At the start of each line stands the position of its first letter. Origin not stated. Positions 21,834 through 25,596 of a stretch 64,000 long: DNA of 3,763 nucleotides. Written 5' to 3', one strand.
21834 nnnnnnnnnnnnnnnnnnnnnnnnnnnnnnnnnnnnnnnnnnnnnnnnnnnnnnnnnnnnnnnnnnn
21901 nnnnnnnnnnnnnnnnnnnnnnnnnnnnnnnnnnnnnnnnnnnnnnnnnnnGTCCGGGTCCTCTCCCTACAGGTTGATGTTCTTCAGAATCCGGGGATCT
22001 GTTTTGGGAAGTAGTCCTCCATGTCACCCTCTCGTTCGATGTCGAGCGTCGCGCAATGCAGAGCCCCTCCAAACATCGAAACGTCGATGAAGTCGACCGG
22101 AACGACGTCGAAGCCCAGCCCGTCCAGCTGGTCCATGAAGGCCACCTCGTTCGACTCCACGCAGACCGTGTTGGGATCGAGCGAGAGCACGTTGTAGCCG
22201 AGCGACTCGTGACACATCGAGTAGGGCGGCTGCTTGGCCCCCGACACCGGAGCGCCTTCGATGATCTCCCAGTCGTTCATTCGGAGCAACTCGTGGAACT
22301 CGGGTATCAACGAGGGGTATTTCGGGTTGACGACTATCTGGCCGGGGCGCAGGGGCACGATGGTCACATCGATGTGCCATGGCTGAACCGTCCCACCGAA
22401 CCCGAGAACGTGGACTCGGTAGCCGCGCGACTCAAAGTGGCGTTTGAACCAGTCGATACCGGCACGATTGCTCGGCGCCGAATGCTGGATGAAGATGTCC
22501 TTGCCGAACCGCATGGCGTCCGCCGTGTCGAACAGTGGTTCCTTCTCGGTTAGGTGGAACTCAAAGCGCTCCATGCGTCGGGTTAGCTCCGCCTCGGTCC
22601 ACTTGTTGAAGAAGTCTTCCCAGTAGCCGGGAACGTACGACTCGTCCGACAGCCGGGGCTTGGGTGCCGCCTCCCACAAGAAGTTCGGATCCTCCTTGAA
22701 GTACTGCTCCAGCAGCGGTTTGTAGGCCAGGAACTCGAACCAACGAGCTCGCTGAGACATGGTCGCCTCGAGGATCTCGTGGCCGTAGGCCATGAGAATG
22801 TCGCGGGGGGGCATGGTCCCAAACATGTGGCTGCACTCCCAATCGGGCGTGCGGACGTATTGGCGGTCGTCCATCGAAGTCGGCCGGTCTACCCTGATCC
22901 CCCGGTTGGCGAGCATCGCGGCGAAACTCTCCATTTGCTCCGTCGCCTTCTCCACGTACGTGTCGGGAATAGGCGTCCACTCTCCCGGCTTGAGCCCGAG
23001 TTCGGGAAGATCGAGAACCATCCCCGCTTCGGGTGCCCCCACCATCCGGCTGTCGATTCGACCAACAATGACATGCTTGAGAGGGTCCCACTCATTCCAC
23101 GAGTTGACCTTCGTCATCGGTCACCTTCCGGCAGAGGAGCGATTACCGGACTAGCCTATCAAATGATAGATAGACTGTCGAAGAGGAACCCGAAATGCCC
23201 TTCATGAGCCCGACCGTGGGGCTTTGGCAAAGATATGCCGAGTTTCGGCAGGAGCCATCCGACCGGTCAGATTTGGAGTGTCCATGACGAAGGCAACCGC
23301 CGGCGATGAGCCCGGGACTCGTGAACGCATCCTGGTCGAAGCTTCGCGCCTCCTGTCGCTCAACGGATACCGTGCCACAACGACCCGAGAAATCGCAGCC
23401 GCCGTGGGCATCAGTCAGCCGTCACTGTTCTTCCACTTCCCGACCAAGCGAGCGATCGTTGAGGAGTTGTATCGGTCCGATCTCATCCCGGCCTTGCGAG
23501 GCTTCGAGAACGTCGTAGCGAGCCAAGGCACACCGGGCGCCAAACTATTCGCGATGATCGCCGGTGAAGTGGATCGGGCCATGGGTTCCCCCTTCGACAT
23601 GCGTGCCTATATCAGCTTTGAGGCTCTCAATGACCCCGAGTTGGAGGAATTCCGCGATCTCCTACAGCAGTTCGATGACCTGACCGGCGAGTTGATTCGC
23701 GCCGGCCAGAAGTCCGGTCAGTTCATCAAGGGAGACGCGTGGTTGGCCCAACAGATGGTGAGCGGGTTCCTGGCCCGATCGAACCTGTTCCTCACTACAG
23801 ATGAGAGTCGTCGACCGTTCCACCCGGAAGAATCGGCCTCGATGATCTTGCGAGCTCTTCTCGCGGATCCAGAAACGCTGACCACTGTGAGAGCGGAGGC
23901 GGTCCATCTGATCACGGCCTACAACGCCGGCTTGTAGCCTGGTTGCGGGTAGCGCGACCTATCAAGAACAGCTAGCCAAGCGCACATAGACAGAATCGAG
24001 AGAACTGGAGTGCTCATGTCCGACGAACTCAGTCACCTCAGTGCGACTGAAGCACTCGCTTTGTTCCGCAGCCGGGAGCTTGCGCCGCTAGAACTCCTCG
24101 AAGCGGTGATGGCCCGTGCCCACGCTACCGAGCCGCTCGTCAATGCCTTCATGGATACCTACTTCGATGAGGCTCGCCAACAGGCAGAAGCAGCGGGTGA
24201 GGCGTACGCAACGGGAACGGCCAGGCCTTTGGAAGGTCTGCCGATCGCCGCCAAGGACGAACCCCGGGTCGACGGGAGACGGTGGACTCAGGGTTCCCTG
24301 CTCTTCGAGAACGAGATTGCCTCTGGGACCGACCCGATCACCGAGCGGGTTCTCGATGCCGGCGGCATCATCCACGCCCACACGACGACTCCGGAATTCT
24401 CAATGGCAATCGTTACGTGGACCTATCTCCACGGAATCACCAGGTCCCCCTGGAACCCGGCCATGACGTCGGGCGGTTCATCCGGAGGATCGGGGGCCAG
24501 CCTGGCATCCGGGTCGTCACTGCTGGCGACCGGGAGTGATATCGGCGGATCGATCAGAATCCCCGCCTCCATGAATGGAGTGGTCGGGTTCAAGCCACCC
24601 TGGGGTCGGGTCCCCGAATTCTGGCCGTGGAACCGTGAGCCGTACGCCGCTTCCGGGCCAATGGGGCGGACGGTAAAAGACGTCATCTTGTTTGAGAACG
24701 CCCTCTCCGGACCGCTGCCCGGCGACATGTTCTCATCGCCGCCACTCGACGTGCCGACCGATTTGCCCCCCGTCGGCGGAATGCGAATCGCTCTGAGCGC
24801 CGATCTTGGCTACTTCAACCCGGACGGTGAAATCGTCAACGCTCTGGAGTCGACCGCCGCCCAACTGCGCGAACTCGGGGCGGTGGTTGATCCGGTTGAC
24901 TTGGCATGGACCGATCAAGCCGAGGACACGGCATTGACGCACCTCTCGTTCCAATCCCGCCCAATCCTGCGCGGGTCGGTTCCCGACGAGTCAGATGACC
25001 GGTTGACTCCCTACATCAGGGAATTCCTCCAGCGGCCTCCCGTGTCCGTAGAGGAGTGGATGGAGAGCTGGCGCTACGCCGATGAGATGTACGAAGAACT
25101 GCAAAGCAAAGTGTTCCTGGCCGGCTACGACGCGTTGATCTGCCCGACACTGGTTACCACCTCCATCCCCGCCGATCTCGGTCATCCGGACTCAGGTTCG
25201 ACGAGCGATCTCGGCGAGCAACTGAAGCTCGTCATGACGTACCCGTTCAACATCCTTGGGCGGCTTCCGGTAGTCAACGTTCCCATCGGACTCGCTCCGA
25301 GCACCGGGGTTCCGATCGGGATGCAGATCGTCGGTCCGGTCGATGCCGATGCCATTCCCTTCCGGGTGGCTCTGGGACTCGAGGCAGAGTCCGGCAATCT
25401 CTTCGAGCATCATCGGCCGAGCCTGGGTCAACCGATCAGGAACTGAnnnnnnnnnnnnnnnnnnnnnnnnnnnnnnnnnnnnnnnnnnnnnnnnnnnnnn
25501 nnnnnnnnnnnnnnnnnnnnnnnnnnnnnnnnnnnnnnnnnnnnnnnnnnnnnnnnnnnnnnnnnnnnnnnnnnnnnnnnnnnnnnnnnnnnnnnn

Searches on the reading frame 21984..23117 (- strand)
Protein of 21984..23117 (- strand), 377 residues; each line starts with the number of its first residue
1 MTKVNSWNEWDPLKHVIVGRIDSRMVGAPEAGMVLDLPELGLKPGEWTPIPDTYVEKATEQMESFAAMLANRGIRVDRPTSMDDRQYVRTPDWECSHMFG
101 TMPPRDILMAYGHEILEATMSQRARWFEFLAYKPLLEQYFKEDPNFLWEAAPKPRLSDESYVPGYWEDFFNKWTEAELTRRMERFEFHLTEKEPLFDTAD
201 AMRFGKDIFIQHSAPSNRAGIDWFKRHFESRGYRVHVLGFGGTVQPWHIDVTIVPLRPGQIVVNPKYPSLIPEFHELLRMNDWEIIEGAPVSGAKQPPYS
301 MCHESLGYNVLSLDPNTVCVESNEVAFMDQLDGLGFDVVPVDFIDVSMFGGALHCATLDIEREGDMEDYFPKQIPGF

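Call 9: search_protein_families(library=pfam, proteins=[window:21984-23117:-])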
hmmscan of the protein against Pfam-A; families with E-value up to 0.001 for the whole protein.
window:21984-23117:- (377 aa): 1 family
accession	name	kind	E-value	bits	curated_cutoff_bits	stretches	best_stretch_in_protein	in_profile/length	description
PF02274.22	ADI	-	0.00021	20.9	22.8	0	259-362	278-377/377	Arginine deiminase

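Call 10: search_protein_families(library=ncbifam, proteins=[window:21984-23117:-])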
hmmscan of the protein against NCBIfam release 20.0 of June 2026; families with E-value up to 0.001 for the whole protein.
window:21984-23117:- (377 aa): 2 families
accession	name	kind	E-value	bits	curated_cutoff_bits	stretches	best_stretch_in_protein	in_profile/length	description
NF045660.1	DiMthArgaseDdahStm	equivalog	0.00013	21.8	340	0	194-262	108-173/249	dimethylargininase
NF045659.1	DiMArgaseDdahMtb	equivalog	0.00031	20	300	1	305-360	229-283/283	dimethylargininase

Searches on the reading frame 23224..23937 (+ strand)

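Call 9: search_protein_families(library=pfam, proteins=[window:23224-23937:+])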
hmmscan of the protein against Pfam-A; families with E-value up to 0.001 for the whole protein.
window:23224-23937:+ (237 aa): 2 families
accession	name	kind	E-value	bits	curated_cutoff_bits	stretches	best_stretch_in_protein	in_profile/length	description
PF00440.29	TetR_N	-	1.7e-15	56.9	24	1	36-82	1-47/47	Bacterial regulatory proteins, tetR family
PF17932.6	TetR_C_24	-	0.00021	21.9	26.4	1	102-183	2-84/114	Tetracyclin repressor-like, C-terminal domain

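Call 10: search_protein_families(library=ncbifam, proteins=[window:23224-23937:+])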
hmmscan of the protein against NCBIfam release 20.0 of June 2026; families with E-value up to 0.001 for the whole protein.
window:23224-23937:+ (237 aa): 12 families
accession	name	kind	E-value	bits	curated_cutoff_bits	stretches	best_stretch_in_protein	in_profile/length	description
NF050111.1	TransRegSACE7040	equivalog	9.1e-13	48.5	250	1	33-153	3-124/186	SACE_7040 family transcriptional regulator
NF041196.1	ScbR_bind_reg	equivalog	4.7e-10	40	150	1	32-169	7-143/191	ScbR family autoregulator-binding transcription factor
NF010319.1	PRK13756.1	equivalog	1.9e-07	31.2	265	1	32-82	3-53/199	tetracycline resistance transcriptional repressor TetR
TIGR03968.1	mycofact_TetR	equivalog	1.9e-06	27.6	224.9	1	28-84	5-62/190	mycofactocin system transcriptional regulator MftR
TIGR03384.1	betaine_BetI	equivalog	1.8e-05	24.5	201.3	1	33-141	9-120/189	choline-binding transcriptional repressor BetI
NF007949.0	PRK10668.1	equivalog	2e-05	24.2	271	1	22-84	2-64/216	multidrug efflux transporter transcriptional repressor AcrR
NF053878.1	FATransRegFadRBac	equivalog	2.2e-05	24.3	200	1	35-183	7-157/190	fatty acid metabolism transcriptional regulator FadR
NF053731.1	TransRegFasRMycb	equivalog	2.2e-05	24.3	330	1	33-78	13-58/199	HTH-type transcriptional activator FasR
NF037937.1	septum_RefZ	equivalog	3.8e-05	23.7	180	1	33-84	1-52/195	forespore capture DNA-binding protein RefZ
NF011572.0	PRK14996.1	equivalog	0.00025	21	144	1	33-169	10-144/192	TetR family transcriptional regulator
NF007015.0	PRK09480.1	equivalog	0.00046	19.8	120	1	32-82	11-61/197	nucleoid occlusion factor SlmA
NF053516.1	TranRepPrsAVib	equivalog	0.00047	20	300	1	31-91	6-69/208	TetR family transcriptional repressor PsrA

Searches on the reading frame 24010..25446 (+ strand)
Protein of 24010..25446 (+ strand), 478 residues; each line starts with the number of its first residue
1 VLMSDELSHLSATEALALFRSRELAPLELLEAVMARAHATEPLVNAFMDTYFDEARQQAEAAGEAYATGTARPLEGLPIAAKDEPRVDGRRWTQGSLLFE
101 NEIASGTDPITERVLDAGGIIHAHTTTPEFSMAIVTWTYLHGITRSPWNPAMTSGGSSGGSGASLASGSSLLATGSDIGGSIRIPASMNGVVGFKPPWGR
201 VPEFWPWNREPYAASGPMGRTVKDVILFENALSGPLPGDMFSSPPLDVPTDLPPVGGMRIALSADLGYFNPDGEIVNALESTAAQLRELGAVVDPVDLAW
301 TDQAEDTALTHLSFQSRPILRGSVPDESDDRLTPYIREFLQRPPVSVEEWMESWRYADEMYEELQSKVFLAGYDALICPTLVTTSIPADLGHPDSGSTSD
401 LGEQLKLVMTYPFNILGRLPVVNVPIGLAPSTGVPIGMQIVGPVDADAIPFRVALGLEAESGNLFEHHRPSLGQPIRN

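Call 9: search_protein_families(library=pfam, proteins=[window:24010-25446:+])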
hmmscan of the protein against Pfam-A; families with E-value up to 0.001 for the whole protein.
window:24010-25446:+ (478 aa): 1 family
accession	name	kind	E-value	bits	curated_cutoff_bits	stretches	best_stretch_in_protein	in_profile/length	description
PF01425.27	Amidase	-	1.5e-80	271.9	27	1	28-446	1-440/445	Amidase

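Call 10: search_protein_families(library=ncbifam, proteins=[window:24010-25446:+])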
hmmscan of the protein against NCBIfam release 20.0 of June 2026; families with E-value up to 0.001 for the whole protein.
window:24010-25446:+ (478 aa): 26 families (the best 25 are shown)
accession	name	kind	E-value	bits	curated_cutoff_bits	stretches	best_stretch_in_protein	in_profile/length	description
NF004815.0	PRK06169.1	equivalog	2.6e-86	290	506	1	4-460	4-458/471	amidase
NF005450.0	PRK07042.1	equivalog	9.1e-79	265.1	458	1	6-463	3-454/464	amidase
NF005687.0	PRK07487.1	subfamily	5.9e-70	236.3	428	1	5-459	3-454/468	amidase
NF004816.0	PRK06170.1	equivalog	1.1e-62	212.3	503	1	4-463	6-484/493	amidase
NF005686.0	PRK07486.1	subfamily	6e-57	193.4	465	1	4-462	8-474/486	amidase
NF004717.0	PRK06061.1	equivalog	1.4e-55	188.9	498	1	13-462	20-468/483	amidase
NF005688.0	PRK07488.1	equivalog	9.3e-55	186.4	532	2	5-305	6-296/474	indoleacetamide hydrolase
NF009119.0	PRK12470.1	equivalog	8.3e-52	176.7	498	1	5-470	4-459/462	amidase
NF005899.0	PRK07869.1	equivalog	3.5e-48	164.6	418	1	3-460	8-461/471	amidase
TIGR00132.1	gatA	equivalog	2.3e-42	145.3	481.1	2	21-300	7-288/466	Asp-tRNA(Asn)/Glu-tRNA(Gln) amidotransferase subunit GatA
NF006631.0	PRK09201.1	equivalog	1.1e-40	139.7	461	1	7-460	4-454/466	AtzE family amidohydrolase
NF005565.0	PRK07235.1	subfamily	2.4e-39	135.4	545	2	68-304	82-324/506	amidase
NF005460.0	PRK07056.1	subfamily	8.3e-39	133.8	447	1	27-459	25-451/457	amidase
TIGR02715.1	amido_AtzE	subfamily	4.7e-38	131.3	425.75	1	19-459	9-446/452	AtzE family amidohydrolase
NF005099.0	PRK06529.1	equivalog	4.1e-36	124.8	505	1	12-202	6-192/484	amidase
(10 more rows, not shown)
